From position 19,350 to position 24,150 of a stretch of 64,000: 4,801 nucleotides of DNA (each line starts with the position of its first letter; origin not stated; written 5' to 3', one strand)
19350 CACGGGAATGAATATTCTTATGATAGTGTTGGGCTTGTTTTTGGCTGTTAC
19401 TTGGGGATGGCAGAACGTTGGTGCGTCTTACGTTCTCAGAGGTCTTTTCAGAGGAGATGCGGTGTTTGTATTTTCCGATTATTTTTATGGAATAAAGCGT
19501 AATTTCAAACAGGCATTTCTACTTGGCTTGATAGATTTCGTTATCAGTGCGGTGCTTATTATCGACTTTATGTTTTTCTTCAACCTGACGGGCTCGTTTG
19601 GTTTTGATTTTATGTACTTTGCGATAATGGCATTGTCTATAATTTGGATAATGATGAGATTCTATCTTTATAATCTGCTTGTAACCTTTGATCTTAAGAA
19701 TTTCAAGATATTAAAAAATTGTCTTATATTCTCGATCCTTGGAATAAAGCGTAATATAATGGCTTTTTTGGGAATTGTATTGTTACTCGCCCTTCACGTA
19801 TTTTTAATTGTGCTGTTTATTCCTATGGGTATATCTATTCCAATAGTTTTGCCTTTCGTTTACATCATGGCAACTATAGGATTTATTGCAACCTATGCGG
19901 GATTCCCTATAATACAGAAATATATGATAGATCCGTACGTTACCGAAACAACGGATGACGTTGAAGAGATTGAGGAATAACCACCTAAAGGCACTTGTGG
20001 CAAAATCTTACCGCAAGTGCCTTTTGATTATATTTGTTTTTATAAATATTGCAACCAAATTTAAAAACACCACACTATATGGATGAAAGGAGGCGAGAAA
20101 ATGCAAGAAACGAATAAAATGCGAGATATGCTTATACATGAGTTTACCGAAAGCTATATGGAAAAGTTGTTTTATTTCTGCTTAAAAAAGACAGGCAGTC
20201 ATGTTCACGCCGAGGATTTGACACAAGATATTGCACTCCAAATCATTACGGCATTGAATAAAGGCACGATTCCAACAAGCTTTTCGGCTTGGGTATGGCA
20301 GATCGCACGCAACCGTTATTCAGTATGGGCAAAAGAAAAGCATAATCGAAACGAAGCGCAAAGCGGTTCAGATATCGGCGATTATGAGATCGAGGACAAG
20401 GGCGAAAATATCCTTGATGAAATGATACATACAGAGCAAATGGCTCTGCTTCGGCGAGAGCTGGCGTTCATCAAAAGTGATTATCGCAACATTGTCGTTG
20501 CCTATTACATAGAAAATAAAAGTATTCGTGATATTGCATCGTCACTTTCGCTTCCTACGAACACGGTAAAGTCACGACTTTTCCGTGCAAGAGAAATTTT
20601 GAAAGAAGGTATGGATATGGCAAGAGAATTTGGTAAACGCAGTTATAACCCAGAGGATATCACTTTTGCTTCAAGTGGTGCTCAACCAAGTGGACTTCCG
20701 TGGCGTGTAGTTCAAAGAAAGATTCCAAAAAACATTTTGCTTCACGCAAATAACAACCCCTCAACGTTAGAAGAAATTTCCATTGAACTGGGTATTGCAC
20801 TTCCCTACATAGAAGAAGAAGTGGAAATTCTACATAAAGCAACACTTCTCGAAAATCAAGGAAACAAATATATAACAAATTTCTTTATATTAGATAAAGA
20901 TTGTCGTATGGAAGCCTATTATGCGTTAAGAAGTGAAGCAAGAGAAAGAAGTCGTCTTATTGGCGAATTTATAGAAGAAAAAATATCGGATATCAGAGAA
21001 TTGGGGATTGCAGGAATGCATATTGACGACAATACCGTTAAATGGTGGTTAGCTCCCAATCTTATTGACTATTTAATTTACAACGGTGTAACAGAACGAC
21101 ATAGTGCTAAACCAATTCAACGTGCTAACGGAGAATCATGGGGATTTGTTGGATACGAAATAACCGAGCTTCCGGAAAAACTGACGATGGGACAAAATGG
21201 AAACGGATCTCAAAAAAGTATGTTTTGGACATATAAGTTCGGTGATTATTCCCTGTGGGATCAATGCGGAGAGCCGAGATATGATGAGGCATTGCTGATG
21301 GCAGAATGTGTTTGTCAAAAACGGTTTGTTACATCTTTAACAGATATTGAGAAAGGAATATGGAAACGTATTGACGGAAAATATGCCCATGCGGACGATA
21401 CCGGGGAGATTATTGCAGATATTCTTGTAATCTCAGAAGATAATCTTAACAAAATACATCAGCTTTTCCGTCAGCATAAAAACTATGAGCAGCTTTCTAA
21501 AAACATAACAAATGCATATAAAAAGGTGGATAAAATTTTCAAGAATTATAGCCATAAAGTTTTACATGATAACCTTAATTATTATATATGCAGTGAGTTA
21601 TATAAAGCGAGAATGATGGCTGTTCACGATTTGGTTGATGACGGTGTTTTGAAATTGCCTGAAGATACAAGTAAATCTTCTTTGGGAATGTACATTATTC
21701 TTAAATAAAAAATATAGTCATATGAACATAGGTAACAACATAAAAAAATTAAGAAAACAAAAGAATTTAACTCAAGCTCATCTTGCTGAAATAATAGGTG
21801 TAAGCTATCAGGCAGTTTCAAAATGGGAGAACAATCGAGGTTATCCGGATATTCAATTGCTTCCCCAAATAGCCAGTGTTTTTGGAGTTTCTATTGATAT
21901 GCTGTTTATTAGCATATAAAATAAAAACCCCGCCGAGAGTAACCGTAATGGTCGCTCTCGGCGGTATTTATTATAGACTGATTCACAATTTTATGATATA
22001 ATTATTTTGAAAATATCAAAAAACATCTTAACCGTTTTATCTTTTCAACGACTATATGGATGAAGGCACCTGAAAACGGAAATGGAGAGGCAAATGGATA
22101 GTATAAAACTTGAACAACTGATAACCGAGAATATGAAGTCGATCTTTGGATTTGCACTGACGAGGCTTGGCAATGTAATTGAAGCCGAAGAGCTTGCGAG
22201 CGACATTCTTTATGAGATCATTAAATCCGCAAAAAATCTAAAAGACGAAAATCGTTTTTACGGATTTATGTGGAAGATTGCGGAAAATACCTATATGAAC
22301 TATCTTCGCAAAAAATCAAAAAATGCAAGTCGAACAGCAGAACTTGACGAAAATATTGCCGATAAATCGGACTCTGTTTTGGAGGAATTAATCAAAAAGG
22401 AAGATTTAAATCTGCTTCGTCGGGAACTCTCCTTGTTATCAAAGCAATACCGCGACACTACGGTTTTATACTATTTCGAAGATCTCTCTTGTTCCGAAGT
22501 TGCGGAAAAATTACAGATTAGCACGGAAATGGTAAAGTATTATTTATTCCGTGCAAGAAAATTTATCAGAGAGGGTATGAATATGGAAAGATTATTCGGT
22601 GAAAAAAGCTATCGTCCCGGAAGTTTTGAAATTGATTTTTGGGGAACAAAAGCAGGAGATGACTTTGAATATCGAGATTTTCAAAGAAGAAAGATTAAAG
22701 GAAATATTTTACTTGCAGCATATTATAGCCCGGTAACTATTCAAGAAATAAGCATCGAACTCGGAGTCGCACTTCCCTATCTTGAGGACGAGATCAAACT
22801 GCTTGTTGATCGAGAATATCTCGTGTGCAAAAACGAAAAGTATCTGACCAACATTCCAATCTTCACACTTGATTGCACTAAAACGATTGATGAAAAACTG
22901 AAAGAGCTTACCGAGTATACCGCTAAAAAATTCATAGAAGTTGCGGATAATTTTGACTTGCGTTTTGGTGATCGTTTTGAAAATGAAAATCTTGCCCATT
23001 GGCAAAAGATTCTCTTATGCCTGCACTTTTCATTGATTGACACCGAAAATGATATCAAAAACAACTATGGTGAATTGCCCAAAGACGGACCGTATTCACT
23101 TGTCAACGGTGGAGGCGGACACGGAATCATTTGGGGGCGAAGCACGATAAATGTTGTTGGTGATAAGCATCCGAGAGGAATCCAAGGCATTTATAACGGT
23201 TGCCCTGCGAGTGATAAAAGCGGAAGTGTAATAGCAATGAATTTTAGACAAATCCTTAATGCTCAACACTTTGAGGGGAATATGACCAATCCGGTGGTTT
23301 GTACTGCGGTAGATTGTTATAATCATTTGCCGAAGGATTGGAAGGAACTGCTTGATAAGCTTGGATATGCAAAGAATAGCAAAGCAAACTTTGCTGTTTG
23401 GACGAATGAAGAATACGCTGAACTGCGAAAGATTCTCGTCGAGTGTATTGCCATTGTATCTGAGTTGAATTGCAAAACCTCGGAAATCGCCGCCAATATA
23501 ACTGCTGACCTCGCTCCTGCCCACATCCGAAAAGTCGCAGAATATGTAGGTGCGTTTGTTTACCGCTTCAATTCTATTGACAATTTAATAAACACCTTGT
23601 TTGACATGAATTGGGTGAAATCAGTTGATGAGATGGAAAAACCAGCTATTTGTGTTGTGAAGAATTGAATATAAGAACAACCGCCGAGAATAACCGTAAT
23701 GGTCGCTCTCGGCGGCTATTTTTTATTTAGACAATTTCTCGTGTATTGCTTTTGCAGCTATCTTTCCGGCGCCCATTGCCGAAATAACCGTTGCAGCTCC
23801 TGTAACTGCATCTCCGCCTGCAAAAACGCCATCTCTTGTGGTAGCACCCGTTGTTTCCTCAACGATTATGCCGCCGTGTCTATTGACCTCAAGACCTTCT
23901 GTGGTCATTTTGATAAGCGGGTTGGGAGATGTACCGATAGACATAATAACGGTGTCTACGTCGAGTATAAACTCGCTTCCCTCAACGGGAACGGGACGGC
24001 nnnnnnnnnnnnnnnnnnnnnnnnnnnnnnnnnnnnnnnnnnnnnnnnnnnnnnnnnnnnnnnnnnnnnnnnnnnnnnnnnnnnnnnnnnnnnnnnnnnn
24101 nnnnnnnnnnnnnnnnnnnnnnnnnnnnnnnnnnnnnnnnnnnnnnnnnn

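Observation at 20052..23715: Expanded family of orphan sigma-70/ECF-like factors with very long C-terminal extensions (two in tandem here, a third at 2666-4336)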

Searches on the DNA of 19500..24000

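Call 58: search_rna_families(source=window, start=19500, end=24000, threshold=evalue, max_evalue=1)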
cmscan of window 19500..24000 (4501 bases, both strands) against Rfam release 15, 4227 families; matches with E-value up to 1: 0.
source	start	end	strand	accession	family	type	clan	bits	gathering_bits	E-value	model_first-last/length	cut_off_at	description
